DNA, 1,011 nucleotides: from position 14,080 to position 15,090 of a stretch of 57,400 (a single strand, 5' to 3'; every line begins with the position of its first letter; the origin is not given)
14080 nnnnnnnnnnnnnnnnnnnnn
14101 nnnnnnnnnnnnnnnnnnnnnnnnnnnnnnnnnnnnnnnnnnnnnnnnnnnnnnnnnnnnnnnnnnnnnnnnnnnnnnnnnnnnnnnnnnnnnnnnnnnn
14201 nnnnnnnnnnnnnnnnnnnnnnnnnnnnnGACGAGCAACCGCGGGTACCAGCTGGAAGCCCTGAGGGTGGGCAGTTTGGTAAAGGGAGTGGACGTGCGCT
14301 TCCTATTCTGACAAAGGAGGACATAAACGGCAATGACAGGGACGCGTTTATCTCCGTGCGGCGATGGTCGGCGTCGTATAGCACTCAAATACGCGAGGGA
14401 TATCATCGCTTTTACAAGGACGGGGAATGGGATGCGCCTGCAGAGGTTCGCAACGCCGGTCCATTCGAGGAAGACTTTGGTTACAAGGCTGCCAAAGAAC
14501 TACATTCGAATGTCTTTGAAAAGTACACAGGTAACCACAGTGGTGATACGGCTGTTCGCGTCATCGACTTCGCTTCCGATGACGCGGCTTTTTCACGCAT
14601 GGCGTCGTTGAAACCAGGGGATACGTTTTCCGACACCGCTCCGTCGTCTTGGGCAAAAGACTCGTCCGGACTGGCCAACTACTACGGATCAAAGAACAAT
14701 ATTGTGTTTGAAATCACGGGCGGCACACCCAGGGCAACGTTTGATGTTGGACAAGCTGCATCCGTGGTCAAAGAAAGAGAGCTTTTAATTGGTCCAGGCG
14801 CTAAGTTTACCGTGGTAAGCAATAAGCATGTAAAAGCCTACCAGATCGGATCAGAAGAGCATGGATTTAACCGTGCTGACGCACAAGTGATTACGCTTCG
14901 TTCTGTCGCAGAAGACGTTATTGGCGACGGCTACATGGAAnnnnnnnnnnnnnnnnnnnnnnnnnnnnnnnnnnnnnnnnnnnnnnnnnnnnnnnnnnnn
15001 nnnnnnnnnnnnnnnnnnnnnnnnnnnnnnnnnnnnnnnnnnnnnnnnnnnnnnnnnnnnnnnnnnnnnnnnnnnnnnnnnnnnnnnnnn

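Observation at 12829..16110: Portal protein continues in frame into two ADP-ribosyltransferase-like modules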

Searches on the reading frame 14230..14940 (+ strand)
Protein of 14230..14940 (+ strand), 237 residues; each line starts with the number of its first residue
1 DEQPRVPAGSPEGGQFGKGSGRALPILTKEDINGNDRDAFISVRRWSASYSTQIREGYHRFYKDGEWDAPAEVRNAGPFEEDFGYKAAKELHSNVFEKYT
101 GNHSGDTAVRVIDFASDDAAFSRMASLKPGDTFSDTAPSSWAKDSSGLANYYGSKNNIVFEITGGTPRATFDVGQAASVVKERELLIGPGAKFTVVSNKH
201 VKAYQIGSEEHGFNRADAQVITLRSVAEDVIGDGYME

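Call 5: search_protein_families(library=pfam, proteins=[window:14230-14940:+], max_evalue=1)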
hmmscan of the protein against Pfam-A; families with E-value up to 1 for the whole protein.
window:14230-14940:+ (237 aa): 0 families

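Call 6: search_protein_families(library=phrogs, proteins=[window:14230-14940:+], max_evalue=0.01)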
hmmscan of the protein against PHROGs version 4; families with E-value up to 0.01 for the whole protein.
window:14230-14940:+ (237 aa): 0 families

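Call 9: search_solved_structures(query=window:14230-14940:+, max_evalue=10, show_alignments=2)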
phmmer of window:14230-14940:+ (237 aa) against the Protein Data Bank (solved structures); distinct sequences matched with E-value up to 10: 0.

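Call 25: predict_structure(protein=window:14230-14940:+)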
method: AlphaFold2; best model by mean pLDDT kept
length: 237 residues; sequences in the alignment: 1
mean_pLDDT: 36.9   pTM: 0.32
mean pLDDT of the five models: 36.9, 35.8, 31.3, 30.2, 25.4
residues with pLDDT >= 90: 0; 70-90: 0; 50-70: 28; < 50: 209
segments of 3 or more residues with pLDDT < 50: 1-26, 28-36, 46-54, 74-237
pLDDT, mean of each block of 10 residues (from residue 1): 32 37 45 48 47 51 59 45 34 38 39 39 27 31 29 27 29 30 34 33 35 32 34 29
secondary structure, 60 per line:
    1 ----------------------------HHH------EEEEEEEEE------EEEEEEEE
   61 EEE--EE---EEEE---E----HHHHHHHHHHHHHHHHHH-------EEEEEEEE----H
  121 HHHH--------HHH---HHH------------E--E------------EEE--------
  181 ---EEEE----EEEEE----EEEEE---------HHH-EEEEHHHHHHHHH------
elements in order: E38-46 E53-63 E71-74 H83-100 E108-115 H120-124 E170-172 E184-187 E192-196 E201-205 E219-222 H223-231

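Call 26: search_protein_representatives(protein=window:14230-14940:+)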
Query: 237 residues. Proteins with E-value up to 0.001 (for the whole library): 13; up to 1e-10: 1; up to 1e-30: 1. The best 13 are listed.
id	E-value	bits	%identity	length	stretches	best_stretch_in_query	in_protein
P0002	2.4e-57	211.2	54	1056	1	36-224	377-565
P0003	1.4e-07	48.3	29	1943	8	124-169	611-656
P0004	9.6e-07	45.6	54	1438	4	2-54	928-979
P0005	1.2e-06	45.3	37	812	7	112-150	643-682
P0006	1.5e-06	44.9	34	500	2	87-157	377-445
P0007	2.0e-05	41.2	55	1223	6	2-23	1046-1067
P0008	3.2e-05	40.6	30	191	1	86-197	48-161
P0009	5.5e-05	39.8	36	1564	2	124-201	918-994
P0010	9.5e-05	39.0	30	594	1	42-197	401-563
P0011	2.2e-04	37.9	43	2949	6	2-28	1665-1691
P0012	2.3e-04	37.8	62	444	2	2-23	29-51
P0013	2.5e-04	37.7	31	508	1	88-195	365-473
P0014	3.0e-04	37.4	31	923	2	123-197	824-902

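Call 27: search_protein_families(library=pfam, proteins=[P0002, P0003, P0005, P0006, P0008, P0009, P0010, P0013, P0014, P0004], max_evalue=0.001)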
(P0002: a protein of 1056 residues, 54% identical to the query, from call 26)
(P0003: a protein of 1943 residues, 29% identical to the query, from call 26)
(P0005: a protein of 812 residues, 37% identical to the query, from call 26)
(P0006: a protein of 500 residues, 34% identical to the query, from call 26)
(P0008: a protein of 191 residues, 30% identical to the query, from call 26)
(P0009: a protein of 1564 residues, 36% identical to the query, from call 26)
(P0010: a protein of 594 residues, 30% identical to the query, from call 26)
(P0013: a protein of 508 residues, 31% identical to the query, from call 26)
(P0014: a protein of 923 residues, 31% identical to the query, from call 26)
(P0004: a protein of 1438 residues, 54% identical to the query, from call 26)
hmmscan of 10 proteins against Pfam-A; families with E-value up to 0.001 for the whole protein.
P0002 (1056 aa): 1 family
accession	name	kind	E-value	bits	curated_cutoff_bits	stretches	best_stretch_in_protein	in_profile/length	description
PF04233.19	Phage_Mu_F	-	1.5e-07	32.6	29.6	1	151-275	6-111/112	Phage Mu protein F like protein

P0003 (1943 aa): 4 families
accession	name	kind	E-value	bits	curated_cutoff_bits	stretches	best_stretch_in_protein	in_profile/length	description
PF17638.7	UL42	-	1e-08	35.6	25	0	331-368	47-83/125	HCMV UL42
PF06892.16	Phage_CP76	-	1e-07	32.4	26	0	249-282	45-78/146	Phage regulatory protein CII (CP76)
PF09301.15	DUF1970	-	1.6e-07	32.1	25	0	1371-1414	60-103/112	Domain of unknown function (DUF1970)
PF03248.18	Rer1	-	4.1e-05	23.9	23.9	0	115-145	31-61/167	Rer1 family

P0005 (812 aa): 2 families
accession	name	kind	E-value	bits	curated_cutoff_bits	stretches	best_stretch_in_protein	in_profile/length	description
PF12687.12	DUF3801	-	3.9e-05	24.1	24.1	0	108-132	53-77/131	Protein of unknown function (DUF3801)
PF17390.7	Bac_rhamnosid_C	-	0.00067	19.9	22.1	0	93-111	50-68/78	Bacterial alpha-L-rhamnosidase C-terminal domain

P0006 (500 aa): 0 families

P0008 (191 aa): 1 family
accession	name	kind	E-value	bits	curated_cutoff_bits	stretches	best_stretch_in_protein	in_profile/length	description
PF01129.24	ART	-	0.00021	21.1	22.3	1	99-167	146-208/222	NAD:arginine ADP-ribosyltransferase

P0009 (1564 aa): 3 families
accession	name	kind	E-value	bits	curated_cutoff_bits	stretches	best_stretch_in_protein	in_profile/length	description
PF03496.20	ADPrib_exo_Tox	-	4.9e-59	199.4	23.4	3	849-995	14-174/196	ADP-ribosyltransferase exoenzyme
PF01129.24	ART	-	2.6e-11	43.7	22.3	0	695-791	120-212/222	NAD:arginine ADP-ribosyltransferase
PF02037.33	SAP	-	0.00025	21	23.9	1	1512-1544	1-33/37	SAP domain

P0010 (594 aa): 1 family
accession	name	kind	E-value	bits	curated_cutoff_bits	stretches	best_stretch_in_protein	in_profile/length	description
PF04233.19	Phage_Mu_F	-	3.2e-09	37.9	29.6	1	149-269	2-111/112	Phage Mu protein F like protein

P0013 (508 aa): 1 family
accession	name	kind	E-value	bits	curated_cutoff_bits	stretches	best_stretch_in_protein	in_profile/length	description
PF04233.19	Phage_Mu_F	-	1.3e-08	36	29.6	1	138-241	6-109/112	Phage Mu protein F like protein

P0014 (923 aa): 2 families
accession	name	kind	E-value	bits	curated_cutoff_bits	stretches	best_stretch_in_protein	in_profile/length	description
PF04233.19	Phage_Mu_F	-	1.6e-12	48.6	29.6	1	161-278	9-111/112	Phage Mu protein F like protein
PF03496.20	ADPrib_exo_Tox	-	4.5e-08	33.1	23.4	0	779-906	69-179/196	ADP-ribosyltransferase exoenzyme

P0004 (1438 aa): 0 families

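Call 30: search_protein_families(library=pfam, proteins=[P0007, P0011, P0012], max_evalue=0.001)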
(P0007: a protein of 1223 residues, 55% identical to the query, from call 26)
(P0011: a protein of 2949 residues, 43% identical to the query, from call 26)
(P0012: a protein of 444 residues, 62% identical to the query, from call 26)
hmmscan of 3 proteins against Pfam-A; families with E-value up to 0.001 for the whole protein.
P0007 (1223 aa): 3 families
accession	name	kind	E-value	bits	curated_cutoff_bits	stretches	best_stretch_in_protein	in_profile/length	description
PF18760.7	ART-PolyVal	-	1.1e-17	65.6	31.2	1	535-717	1-140/140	ADP-Ribosyltransferase in polyvalent proteins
PF03496.20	ADPrib_exo_Tox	-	6.2e-09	35.9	23.4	1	910-1018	61-178/196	ADP-ribosyltransferase exoenzyme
PF01129.24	ART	-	1.1e-05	25.3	22.3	1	907-1014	110-201/222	NAD:arginine ADP-ribosyltransferase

P0011 (2949 aa): 1 family
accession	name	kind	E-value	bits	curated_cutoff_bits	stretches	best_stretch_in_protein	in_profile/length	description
PF06381.16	Phage_portal_3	-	6.8e-12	45.2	33.8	1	325-549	99-315/357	Phage portal protein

P0012 (444 aa): 0 families

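Call 38: search_solved_structures(query=A1, max_evalue=1, show_alignments=3)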
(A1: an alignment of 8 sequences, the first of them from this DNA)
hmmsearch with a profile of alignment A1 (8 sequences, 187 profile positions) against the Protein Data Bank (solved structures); distinct sequences matched with E-value up to 1: 22.
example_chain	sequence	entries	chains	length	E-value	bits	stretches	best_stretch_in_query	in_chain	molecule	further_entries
4xzj_A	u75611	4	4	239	1.5e-12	50.7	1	12-174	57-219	Putative NAD(+)--arginine ADP-ribosyltransferase Vis | NAD(+)--arginine ADP-ribosyltransferase Vis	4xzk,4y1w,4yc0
2gwm_A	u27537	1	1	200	4.1e-10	42.7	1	13-164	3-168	65 kDa virulence protein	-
2gwl_A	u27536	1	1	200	5.5e-10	42.3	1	13-164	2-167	65 kDa virulence protein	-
6gnn_C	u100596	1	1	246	4.7e-08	36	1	11-156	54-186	Exoenzyme T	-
6dre_B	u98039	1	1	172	3.6e-07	33.2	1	11-167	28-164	PAAR repeat-containing protein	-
6drh_B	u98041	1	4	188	4.7e-07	32.8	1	11-167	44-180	PAAR repeat-containing protein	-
9vej_H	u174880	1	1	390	5.3e-06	29.3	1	8-168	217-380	Vip2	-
9veg_H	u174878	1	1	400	9.1e-06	28.6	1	8-167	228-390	Vip2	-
1qs2_A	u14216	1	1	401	1.4e-05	27.9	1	8-167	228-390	ADP-RIBOSYLTRANSFERASE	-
8za7_B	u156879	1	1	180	5.1e-05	26.1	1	10-161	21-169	Lmo0066 protein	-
4fk7_A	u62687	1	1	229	5.8e-05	26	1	8-173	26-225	Putative ADP-ribosyltransferase Certhrax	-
6k94_A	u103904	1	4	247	0.00012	24.9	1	128-163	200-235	Type III effector XopAI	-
6k93_A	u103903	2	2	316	0.00027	23.8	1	128-163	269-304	Type III effector XopAI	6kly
4fxq_A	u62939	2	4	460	0.00048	23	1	8-173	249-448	Putative ADP-ribosyltransferase Certhrax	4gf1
4tr5_A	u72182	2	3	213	0.0023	20.7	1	127-168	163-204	C3larvin | Toxin-like protein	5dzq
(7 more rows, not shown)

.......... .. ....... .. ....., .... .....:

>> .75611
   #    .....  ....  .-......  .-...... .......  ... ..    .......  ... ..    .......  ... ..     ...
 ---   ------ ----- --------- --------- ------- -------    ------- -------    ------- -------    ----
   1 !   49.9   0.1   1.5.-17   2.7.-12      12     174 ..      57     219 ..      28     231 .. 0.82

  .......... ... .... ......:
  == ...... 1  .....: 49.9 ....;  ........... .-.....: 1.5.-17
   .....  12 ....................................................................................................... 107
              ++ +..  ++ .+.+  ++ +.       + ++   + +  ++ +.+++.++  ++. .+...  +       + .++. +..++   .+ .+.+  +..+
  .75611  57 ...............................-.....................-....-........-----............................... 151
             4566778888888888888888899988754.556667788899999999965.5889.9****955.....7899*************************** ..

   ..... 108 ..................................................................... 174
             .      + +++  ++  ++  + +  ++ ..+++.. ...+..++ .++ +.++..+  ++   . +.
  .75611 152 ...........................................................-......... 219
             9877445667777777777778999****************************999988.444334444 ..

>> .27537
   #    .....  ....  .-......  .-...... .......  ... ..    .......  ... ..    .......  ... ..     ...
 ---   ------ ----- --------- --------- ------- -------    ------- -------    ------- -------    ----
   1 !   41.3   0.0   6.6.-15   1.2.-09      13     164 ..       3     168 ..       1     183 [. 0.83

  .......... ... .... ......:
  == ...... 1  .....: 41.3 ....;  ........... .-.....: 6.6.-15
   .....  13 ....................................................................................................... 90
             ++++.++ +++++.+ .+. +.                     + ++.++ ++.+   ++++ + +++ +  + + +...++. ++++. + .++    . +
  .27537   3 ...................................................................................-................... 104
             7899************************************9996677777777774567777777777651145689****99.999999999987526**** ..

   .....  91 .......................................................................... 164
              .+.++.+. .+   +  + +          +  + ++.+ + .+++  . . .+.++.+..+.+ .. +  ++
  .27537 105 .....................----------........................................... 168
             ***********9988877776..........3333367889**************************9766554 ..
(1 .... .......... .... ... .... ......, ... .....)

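Call 39: search_protein_families(library=pfam, alignment_id=A1, max_evalue=0.1)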
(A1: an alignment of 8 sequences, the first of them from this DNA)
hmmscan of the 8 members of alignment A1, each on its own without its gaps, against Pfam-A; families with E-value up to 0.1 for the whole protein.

A. member 1, seq(207 aa): 0 families

B. families by the number of members that match (of 8 scanned): 7 families
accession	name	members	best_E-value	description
PF03496.20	ADPrib_exo_Tox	5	1.3e-18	ADP-ribosyltransferase exoenzyme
PF01129.24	ART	2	0.00021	NAD:arginine ADP-ribosyltransferase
PF03979.19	Sigma70_r1_1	1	0.0024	Sigma-70 factor, region 1.1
PF16486.11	ArgoN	1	0.013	N-terminal domain of argonaute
PF25688.1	P22_gp7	1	0.016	Bacteriophage P22 DNA ejection protein gp7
PF02421.24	FeoB_N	1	0.049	Ferrous iron transport protein B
PF05753.20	TRAP_beta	1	0.091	Translocon-associated protein beta (TRAPB)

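Call 41: search_solved_structures(query=A2, max_evalue=10, show_alignments=2)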
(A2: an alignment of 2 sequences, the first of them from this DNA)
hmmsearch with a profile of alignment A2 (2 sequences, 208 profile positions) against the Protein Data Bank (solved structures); distinct sequences matched with E-value up to 10: 0.

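Call 42: find_homologous_proteins(query=A1, max_evalue=0.001)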
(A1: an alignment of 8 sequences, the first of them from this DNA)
Query A1 (8 sequences) (207 aa, profile of the alignment): 4 proteins with E <= 0.001 among 2744 candidates.
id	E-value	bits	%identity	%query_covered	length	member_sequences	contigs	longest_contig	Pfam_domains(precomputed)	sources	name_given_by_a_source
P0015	1.8e-9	55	42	6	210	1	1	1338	PF03496.21,PF01129.25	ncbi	-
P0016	1.5e-8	52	25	57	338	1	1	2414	-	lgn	-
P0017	3.6e-7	48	27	22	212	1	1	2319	PF03496.21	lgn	-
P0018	1.9e-5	42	-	-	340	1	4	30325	PF03496.21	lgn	-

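Call 51: predict_structure(alignment_id=A1)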
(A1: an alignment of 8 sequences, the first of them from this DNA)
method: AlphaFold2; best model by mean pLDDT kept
length: 207 residues; sequences in the alignment: 8
mean_pLDDT: 83.2   pTM: 0.79
mean pLDDT of the five models: 83.2, 83.0, 81.3, 79.6, 76.8
residues with pLDDT >= 90: 60; 70-90: 123; 50-70: 19; < 50: 5
segments of 3 or more residues with pLDDT < 50: none
pLDDT, mean of each block of 10 residues (from residue 1): 50 77 85 93 86 86 93 81 83 88 94 90 76 84 77 75 89 93 86 91 66
secondary structure, 60 per line:
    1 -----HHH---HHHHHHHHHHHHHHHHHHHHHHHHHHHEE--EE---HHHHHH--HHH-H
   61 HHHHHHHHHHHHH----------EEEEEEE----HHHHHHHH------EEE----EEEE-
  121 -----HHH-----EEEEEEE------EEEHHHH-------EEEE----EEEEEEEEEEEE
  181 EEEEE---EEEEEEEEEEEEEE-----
elements in order: H12-38 H48-53 H60-73 E84-90 H95-102 E109-111 E116-119 E134-140 E147-149 H150-153 E161-164 E169-185 E189-202

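Call 55: fold_search(model_id=the predicted structure, library=pdb)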
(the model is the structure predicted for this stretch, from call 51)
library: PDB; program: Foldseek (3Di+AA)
matches with E <= 10: 332; with E <= 0.001: 110
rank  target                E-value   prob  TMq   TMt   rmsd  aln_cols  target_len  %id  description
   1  2j3z_E                5.0e-07  1.00  0.55  0.29   5.9       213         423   13  Crystal structure of the enzymatic component C2-I of the C2-toxin from Clostridium botulinum at pH 6.1 (released 2006-10-11)
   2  2j3v                  6.4e-07  1.00  0.53  0.28   6.5       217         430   13  Crystal structure of the enzymatic component C2-I of the C2-toxin from Clostridium botulinum at pH 3.0 (released 2006-10-11)
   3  2j3x                  6.8e-07  1.00  0.52  0.28   6.6       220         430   13  Crystal structure of the enzymatic component C2-I of the C2-toxin from Clostridium botulinum at pH 3.0 (mut-S361R) (released 2006-10-11)
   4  1g24_A                7.6e-07  1.00  0.44  0.44  10.9       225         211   12  THE CRYSTAL STRUCTURE OF EXOENZYME C3 FROM CLOSTRIDIUM BOTULINUM (released 2000-12-18)
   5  4y1w                  8.6e-07  1.00  0.53  0.51   6.2       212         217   16  Vis toxin, an ADP-ribosyltransferase from Vibrio Splendidus (released 2015-11-04)
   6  1gze_C                8.6e-07  1.00  0.44  0.44  11.3       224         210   12  Structure of the Clostridium botulinum C3 exoenzyme (L177C mutant) (released 2002-08-29)
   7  2c8c_D                1.3e-06  1.00  0.45  0.46  11.1       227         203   12  Structure of the ARTT motif Q212A mutant C3bot1 Exoenzyme (NAD-bound state, crystal form I) (released 2007-02-27)
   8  2c8e_E                1.6e-06  1.00  0.54  0.55   6.2       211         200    9  Structure of the ARTT motif E214N mutant C3bot1 Exoenzyme (Free state, crystal form III) (released 2007-02-27)
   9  2c89_A                1.7e-06  1.00  0.48  0.50   6.8       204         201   12  Structure of the wild-type C3bot1 Exoenzyme (Free state, crystal form I) (released 2007-02-27)
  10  4xzj                  1.8e-06  1.00  0.57  0.53   4.6       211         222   15  Crystal structure of ADP-ribosyltransferase Vis in complex with NAD (released 2015-09-23)
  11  5h03                  1.8e-06  1.00  0.59  0.32   5.5       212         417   12  Crystal structure of an ADP-ribosylating toxin BECa from C. perfringens (released 2016-11-02)
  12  5wtz                  2.0e-06  1.00  0.59  0.32   5.5       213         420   14  Crystal structure of C. perfringens iota-like enterotoxin CPILE-a with NAD+ (released 2017-03-01)
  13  1gzf_A                2.2e-06  1.00  0.44  0.45  11.2       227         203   11  Structure of the Clostridium botulinum C3 exoenzyme (wild-type) in complex with NAD (released 2002-08-29)
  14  4xzk                  2.3e-06  1.00  0.55  0.53   4.8       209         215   16  Crystal structure of ADP-ribosyltransferase Vis in complex with agmatine (released 2016-01-20)
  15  4gf1_A                2.3e-06  1.00  0.56  0.30   6.4       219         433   16  Crystal Structure of Certhrax (released 2012-09-26)
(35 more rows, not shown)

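Call 111: find_encoding_contigs(protein=P0011, flank=6000, max_places=1)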
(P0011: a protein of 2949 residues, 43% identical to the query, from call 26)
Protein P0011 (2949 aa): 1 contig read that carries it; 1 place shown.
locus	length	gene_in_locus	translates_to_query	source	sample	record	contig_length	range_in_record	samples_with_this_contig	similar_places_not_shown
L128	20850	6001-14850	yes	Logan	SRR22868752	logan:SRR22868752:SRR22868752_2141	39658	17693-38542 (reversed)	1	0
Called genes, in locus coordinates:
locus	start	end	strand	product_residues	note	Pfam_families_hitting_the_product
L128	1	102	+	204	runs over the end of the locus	PF03592:Terminase_2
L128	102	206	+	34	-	-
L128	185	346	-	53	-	-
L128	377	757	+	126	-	PF04026:SpoVG, PF12773:DZR (faint)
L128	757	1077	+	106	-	-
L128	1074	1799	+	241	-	-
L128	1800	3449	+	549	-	-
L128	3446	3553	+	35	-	-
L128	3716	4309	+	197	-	-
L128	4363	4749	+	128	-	-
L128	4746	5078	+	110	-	-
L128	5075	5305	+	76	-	-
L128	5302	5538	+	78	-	-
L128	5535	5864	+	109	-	-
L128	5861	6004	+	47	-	-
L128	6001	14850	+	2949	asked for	PF06381:Phage_portal_3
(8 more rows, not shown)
